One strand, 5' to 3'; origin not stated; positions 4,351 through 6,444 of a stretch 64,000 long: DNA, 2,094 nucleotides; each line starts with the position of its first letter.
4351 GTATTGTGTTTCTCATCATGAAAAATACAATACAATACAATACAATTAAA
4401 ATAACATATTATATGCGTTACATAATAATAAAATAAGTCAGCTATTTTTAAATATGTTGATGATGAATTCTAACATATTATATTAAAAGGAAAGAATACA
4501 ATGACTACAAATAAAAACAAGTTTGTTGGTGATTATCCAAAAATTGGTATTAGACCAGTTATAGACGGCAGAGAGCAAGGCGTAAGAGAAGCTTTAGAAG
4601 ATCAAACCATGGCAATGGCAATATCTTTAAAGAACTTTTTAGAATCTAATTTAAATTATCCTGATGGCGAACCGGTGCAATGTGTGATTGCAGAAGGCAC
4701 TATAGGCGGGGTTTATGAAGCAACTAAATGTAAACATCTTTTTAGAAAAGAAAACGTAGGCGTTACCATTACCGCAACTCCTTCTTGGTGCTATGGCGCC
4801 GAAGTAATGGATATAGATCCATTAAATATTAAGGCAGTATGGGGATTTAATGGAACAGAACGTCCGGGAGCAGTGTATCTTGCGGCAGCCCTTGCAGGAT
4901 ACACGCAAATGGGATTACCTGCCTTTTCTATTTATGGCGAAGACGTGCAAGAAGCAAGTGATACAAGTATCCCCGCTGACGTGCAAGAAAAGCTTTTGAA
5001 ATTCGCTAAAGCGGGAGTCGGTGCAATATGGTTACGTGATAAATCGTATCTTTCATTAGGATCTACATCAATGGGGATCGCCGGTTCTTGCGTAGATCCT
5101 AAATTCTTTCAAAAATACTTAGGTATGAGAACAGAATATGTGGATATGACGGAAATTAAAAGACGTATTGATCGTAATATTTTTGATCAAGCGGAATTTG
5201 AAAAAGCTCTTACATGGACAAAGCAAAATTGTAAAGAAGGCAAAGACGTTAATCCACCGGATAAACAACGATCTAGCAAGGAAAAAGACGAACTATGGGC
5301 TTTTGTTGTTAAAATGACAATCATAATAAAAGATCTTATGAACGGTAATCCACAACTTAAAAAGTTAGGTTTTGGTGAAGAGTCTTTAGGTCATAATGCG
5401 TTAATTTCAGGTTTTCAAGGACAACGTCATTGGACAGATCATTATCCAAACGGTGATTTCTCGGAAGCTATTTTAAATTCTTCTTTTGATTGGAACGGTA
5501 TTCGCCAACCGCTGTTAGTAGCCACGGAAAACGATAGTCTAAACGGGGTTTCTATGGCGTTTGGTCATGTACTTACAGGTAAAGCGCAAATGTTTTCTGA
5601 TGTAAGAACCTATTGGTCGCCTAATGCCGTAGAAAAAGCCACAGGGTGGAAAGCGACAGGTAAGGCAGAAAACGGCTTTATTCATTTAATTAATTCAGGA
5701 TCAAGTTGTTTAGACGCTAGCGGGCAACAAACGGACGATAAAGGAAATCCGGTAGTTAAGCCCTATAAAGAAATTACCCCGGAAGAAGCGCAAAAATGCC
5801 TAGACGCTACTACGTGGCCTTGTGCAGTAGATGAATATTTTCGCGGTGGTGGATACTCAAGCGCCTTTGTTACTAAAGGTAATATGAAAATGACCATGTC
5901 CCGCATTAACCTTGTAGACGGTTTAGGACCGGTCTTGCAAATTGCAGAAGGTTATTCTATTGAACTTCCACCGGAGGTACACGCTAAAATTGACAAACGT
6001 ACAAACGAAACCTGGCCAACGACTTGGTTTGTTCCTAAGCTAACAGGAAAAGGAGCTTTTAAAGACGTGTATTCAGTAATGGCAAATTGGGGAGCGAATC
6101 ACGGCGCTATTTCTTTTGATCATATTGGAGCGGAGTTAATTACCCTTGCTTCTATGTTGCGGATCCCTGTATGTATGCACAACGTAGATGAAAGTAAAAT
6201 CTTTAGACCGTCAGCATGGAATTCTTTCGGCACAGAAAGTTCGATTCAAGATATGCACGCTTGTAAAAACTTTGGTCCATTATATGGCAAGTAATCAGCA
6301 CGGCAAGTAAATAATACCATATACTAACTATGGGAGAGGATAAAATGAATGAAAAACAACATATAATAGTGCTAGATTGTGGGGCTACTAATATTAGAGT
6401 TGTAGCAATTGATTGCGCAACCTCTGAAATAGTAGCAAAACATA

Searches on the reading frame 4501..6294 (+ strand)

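Call 83: search_protein_families(library=pfam, proteins=[window:4501-6294:+], max_evalue=0.00001)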
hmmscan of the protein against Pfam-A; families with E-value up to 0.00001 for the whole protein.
window:4501-6294:+ (597 aa): 3 families
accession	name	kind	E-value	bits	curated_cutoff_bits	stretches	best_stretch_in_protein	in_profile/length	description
PF07882.17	Fucose_iso_N2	-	3.6e-93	310.6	22.3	1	181-360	1-180/180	L-fucose isomerase, second N-terminal domain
PF07881.17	Fucose_iso_N1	-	6.1e-72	241.4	28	1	12-180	1-169/169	L-fucose isomerase, first N-terminal domain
PF02952.23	Fucose_iso_C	-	1.8e-44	151.3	29.3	1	396-560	1-143/143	L-fucose isomerase, C-terminal domain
